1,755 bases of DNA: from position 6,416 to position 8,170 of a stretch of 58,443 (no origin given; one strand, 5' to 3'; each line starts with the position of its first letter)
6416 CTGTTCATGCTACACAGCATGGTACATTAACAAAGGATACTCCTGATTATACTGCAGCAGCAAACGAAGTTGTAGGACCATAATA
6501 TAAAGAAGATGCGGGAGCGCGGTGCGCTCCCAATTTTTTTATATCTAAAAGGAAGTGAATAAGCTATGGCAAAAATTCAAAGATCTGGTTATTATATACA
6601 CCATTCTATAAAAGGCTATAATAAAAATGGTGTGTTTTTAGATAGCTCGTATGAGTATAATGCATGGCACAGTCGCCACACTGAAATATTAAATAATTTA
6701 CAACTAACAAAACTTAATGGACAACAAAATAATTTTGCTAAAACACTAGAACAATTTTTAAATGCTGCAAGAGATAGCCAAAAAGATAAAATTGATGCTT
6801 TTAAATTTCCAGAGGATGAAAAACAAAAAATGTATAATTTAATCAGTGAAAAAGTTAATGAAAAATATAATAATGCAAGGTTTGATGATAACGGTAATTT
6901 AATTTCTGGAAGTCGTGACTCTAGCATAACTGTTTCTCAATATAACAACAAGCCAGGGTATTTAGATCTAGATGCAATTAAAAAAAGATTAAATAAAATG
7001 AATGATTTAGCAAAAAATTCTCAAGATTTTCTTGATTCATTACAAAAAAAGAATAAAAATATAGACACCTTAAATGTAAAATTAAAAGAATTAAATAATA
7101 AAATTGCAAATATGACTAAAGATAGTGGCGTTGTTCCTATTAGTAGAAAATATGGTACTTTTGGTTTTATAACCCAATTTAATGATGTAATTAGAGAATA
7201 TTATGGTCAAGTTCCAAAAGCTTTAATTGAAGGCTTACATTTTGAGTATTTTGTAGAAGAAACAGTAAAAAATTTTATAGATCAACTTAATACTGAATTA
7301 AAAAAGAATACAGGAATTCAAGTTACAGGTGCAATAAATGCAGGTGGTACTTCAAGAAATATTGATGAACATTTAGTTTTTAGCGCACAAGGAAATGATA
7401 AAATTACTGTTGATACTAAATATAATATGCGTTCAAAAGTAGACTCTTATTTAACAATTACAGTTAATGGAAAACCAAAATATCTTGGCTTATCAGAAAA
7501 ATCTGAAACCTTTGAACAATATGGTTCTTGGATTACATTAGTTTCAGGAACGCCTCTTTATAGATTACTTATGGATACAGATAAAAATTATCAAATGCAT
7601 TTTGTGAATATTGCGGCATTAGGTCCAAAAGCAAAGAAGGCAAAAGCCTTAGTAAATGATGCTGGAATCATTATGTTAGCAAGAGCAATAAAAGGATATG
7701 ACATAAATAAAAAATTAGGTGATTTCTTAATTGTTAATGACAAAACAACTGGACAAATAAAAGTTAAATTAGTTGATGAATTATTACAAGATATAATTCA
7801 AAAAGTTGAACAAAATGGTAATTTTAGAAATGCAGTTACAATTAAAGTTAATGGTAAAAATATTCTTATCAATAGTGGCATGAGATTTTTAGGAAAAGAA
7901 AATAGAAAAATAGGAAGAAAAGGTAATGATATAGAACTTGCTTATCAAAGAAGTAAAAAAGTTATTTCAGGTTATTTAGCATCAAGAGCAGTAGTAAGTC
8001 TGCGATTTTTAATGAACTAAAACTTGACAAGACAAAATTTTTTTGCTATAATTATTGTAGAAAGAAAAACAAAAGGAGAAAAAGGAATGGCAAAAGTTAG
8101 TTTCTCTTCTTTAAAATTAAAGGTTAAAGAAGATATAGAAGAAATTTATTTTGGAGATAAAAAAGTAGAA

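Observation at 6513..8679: Compositionally foreign insert between major tail protein and tape measure: very AT-rich unknown gene plus a promoter-gene-terminator moron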

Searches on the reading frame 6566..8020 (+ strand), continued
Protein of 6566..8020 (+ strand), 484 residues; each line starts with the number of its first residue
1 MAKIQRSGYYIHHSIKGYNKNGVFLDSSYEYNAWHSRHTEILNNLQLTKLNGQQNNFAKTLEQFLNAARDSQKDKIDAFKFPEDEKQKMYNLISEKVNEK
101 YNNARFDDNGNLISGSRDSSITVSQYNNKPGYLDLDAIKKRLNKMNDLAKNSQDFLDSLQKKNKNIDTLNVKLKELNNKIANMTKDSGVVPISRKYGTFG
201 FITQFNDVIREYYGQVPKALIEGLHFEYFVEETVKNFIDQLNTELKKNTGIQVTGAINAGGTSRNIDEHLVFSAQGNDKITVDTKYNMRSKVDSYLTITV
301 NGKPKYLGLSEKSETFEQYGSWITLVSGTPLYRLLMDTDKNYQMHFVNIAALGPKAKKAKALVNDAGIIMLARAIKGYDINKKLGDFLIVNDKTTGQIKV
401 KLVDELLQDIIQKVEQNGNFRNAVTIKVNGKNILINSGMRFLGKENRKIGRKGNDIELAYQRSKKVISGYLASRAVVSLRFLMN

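Call 98: find_encoding_contigs(protein=P0047, flank=6000, max_places=1)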
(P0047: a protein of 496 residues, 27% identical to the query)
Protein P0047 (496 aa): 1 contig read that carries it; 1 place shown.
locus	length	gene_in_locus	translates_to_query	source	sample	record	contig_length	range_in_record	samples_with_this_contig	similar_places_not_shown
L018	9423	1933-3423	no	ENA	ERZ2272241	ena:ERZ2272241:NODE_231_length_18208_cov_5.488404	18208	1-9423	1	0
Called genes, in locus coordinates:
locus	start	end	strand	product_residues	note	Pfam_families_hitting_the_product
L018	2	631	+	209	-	?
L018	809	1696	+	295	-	PF27173:YomU_Tube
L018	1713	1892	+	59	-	-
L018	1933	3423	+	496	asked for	-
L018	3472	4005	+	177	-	PF27287:YomO (weak)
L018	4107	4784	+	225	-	-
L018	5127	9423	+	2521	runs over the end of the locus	PF10145:PhageMin_Tail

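Call 99: find_encoding_contigs(protein=P0052, flank=6000, max_places=1)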
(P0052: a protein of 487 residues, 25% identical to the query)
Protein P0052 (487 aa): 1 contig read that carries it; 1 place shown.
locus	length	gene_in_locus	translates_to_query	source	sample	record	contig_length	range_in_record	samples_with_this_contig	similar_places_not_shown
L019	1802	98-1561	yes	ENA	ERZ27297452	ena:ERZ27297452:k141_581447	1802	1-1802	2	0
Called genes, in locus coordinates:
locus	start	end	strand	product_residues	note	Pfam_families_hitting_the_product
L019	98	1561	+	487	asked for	-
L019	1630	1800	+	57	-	?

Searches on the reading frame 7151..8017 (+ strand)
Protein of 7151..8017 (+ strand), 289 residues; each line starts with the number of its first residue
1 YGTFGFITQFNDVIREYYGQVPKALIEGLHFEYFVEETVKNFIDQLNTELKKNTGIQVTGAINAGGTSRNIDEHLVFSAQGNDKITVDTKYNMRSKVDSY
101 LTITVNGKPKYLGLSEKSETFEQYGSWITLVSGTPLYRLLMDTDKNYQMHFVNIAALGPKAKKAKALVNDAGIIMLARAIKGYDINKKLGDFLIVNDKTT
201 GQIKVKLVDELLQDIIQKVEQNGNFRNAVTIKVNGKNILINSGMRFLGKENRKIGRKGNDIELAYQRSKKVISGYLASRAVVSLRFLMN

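Call 89: search_solved_structures(query=A3, max_evalue=10, show_alignments=3)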
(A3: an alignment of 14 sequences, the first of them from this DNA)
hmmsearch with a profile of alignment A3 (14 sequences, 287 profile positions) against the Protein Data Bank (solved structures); distinct sequences matched with E-value up to 10: 5.
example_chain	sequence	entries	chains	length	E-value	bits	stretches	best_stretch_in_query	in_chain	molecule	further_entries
2w4t_Y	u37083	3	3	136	0.46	13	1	174-229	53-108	MYOSIN REGULATORY LIGHT CHAIN, STRIATED ADDUCTOR MUSCLE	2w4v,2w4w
1kk8_B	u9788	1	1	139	0.47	13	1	174-229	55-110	Myosin Regulatory Light Chain, Striated adductor muscle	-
1dfk_Y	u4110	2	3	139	0.48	13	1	174-229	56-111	MYOSIN HEAD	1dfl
1scm_B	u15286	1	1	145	0.48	12.9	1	174-229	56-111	MYOSIN REGULATORY LIGHT CHAIN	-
1b7t_Y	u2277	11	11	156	0.55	12.8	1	174-229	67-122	MYOSIN REGULATORY LIGHT CHAIN | MYOSIN REGULATORY LIGHT CHAIN, STRIATED ADDUCTOR MUSCLE | SCALLOP MYOSIN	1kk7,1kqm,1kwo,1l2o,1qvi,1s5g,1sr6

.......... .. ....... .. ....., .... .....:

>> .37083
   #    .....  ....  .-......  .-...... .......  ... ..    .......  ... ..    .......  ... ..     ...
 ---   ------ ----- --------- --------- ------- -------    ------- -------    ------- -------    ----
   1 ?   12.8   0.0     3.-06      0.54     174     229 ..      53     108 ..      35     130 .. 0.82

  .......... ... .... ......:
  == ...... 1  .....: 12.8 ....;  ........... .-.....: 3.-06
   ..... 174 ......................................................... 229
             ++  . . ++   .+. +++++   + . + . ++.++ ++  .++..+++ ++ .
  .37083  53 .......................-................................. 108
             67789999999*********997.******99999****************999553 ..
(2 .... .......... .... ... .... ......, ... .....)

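Call 110: find_homologous_proteins(query=A3, max_evalue=0.001)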
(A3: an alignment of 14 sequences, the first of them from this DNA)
Query A3 (14 sequences) (289 aa, profile of the alignment): 39 proteins with E <= 0.001 among 6559 candidates.
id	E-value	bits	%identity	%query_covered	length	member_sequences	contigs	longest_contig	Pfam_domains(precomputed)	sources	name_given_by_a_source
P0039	2.5e-81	291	23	71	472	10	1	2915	-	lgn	-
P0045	2.9e-78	281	31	34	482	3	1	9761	-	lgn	-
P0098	2.7e-77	278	28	44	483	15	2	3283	-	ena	-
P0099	7.2e-77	277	31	34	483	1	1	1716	-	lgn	-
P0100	1.5e-76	276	25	48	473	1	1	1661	-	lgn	-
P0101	2.6e-73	265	22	76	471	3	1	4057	-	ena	-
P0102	4.7e-73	264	23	49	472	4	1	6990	-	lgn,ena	-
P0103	5.6e-70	254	31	34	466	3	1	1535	-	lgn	-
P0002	4.4e-68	248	94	100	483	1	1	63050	-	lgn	-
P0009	4.6e-68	248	93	100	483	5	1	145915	-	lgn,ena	-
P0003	1.2e-67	246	93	100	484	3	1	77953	-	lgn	-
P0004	1.6e-67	246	93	100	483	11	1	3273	-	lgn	-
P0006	2.0e-67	246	93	100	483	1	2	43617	-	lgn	-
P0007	6.4e-67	244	92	100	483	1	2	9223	-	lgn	-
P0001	1.1e-66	243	95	100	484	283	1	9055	-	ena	-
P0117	1.7e-58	216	41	13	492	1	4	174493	-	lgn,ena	-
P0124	3.1e-20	91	-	-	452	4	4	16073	-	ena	-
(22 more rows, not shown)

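Call 112: find_encoding_contigs(protein=P0124, flank=6000, max_places=2)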
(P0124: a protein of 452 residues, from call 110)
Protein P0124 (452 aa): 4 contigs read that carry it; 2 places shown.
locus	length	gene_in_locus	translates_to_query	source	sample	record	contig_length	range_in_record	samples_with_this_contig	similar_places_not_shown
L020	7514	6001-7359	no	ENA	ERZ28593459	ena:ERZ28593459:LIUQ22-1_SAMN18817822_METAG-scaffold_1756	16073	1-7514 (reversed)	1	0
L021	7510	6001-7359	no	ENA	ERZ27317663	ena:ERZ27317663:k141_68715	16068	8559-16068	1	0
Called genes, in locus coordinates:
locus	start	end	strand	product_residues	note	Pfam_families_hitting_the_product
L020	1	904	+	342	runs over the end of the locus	PF27364:YonB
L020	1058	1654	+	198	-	-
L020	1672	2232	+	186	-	-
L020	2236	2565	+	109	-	-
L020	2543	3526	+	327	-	-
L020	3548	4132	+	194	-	PF27256:YomW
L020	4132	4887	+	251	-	PF27211:YomV_2nd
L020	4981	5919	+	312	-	PF27173:YomU_Tube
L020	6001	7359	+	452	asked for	-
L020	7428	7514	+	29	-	?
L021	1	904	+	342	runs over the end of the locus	PF27364:YonB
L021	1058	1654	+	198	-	-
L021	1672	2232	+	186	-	-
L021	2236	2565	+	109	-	-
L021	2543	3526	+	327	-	-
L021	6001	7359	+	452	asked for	-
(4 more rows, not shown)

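Call 113: find_encoding_contigs(protein=P0117, flank=8000, max_places=1)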
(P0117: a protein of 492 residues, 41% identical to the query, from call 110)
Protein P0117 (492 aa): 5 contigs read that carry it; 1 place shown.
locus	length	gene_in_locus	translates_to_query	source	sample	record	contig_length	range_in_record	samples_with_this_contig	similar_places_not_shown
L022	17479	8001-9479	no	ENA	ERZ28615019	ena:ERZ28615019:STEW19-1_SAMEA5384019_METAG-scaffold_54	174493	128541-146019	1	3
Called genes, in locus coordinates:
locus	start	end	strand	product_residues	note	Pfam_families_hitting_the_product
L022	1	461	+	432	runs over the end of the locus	PF27290:YonD_N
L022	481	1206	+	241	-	-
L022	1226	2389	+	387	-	PF27364:YonB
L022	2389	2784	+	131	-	-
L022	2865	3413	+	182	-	-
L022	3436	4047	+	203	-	-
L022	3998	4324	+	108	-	-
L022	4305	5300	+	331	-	-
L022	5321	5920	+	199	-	PF27256:YomW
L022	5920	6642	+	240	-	PF27211:YomV_2nd (weak)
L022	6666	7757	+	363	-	PF27173:YomU_Tube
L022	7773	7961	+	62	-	-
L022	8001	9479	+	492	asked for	-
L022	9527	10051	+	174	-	PF27287:YomO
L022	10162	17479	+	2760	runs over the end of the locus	PF10145:PhageMin_Tail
